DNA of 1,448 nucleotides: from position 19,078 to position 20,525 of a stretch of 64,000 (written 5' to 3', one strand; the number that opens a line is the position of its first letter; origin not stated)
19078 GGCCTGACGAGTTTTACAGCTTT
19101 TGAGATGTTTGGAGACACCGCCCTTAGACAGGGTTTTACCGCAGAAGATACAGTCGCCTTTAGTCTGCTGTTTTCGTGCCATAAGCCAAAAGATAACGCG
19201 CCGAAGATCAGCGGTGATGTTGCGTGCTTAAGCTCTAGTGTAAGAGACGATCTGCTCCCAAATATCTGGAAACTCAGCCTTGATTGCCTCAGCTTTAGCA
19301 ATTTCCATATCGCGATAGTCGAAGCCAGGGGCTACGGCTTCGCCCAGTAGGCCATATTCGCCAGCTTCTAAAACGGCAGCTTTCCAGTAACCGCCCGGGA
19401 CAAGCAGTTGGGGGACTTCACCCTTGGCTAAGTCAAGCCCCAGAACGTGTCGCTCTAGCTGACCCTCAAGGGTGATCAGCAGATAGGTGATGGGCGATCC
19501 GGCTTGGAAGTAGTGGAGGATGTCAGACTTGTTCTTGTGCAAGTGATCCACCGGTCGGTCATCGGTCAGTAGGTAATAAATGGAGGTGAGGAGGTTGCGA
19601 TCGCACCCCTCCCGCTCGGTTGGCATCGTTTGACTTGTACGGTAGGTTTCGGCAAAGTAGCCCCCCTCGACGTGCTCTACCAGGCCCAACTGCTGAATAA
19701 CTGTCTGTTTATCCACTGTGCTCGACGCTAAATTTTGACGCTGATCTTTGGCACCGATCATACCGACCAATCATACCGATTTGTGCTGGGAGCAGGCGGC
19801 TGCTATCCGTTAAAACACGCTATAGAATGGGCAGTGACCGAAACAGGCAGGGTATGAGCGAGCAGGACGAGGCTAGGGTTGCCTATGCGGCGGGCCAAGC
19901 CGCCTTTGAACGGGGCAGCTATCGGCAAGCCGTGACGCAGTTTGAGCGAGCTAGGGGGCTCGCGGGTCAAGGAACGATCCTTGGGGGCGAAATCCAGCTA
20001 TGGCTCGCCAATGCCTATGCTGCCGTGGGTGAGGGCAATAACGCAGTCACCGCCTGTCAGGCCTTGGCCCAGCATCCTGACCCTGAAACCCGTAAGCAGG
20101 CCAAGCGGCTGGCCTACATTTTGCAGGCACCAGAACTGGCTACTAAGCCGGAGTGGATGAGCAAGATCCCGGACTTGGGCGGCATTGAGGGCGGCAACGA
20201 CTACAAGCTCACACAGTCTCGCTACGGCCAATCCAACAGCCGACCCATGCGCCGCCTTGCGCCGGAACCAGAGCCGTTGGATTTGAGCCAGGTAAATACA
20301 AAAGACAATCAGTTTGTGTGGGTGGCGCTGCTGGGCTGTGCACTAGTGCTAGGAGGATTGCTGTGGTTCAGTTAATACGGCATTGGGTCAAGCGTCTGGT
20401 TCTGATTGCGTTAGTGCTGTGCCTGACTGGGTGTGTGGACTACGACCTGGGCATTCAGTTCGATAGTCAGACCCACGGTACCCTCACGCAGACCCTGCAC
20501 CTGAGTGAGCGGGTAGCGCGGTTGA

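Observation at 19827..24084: Translationally coupled TPR-TM / DUF3153-like lipoprotein / UPF0182 operon, and a second UPF0182 paralog at 50712-53582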

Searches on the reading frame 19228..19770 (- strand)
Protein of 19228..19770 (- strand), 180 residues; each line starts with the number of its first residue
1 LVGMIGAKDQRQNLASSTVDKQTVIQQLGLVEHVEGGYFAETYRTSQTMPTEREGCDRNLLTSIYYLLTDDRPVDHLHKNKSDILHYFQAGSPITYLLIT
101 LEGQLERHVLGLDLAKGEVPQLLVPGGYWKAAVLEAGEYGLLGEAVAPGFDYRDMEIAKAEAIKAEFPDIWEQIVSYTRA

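Call 37: search_protein_families(library=pfam, proteins=[window:19228-19770:-], max_evalue=0.01)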
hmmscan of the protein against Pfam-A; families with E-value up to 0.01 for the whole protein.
window:19228-19770:- (180 aa): 1 family
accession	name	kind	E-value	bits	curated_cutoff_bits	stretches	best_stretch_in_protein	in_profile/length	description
PF06172.17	Cupin_5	-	8.6e-46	155.9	25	1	22-157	1-138/139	Cupin superfamily (DUF985)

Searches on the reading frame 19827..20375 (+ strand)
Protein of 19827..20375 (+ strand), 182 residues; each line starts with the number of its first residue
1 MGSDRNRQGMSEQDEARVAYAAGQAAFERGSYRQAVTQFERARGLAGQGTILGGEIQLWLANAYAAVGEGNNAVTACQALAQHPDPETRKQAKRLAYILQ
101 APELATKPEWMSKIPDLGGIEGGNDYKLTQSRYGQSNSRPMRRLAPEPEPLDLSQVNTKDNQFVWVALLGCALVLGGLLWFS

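Call 7: search_protein_families(library=pfam, proteins=[window:19827-20375:+], max_evalue=0.01)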
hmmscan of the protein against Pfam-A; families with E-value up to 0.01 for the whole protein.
window:19827-20375:+ (182 aa): 2 families
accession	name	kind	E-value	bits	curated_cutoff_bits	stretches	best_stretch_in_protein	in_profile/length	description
PF13428.12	TPR_14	-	0.00014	22.6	23.5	0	55-89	2-38/44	Tetratricopeptide repeat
PF13432.12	TPR_16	-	0.00039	21.2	32.7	1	20-84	1-62/65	Tetratricopeptide repeat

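Call 8: search_protein_families(library=ncbifam, proteins=[window:19827-20375:+], max_evalue=0.01)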
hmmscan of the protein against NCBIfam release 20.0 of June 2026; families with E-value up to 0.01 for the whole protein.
window:19827-20375:+ (182 aa): 3 families
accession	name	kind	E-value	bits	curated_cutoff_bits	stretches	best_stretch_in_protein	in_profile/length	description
NF047507.1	TPR_BatC_Lepto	exception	0.00012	21.6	175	1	13-104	55-145/214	TPR repeat-containing protein BatC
TIGR03302.1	OM_YfiO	subfamily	0.0018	17.8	81.4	1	10-79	27-95/239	outer membrane protein assembly factor BamD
NF040959.1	MamA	equivalog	0.0084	15.6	200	0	10-99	31-115/204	magnetosome protein MamA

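Call 62: search_solved_structures(query=window:19854-20375:+, max_evalue=1)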
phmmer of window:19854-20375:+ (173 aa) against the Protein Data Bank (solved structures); distinct sequences matched with E-value up to 1: 21.
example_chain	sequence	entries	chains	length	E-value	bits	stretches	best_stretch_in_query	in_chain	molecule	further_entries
8ump_A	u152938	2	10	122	0.00021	24.6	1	4-88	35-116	T33-ml35-redesigned-TPR-domain-fold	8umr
6vfj_B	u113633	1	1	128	0.00027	24.3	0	5-35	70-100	I53_dn5B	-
6vfh_A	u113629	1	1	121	0.00073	22.8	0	5-69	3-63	T33_dn10A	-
6vl6_B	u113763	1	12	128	0.00096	22.5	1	5-84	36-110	T33_dn2B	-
6vfi_B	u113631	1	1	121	0.0019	21.5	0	5-64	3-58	O43_dn18B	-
6v8e_A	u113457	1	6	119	0.0025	21.1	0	5-79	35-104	Designed protein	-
5hrz_A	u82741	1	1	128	0.0097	19.2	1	4-81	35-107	TPR domain protein 1na0C3_3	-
6vl6_A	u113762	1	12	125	0.013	18.8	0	4-65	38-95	T33_dn2A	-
7mwr_A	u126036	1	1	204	0.016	18.5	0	66-88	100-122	LHD101A54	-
8ur5_A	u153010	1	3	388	0.017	18.4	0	6-35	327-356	Trimer head HA,Hemagglutinin HA1 chain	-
8ch0_A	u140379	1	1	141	0.019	18.2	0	7-70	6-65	Consensus tetratricopeptide repeat protein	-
2fo7_A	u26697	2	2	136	0.021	18.1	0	7-69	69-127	SYNTHETIC CONSENSUS TPR PROTEIN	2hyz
1na0_A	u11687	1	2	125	0.028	17.7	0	6-79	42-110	designed protein CTPR3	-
3kd7_A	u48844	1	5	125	0.044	17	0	5-36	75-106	CTPR390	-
8ur7_A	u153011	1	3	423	0.063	16.6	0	6-35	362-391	Trimer head HA,Hemagglutinin HA1 chain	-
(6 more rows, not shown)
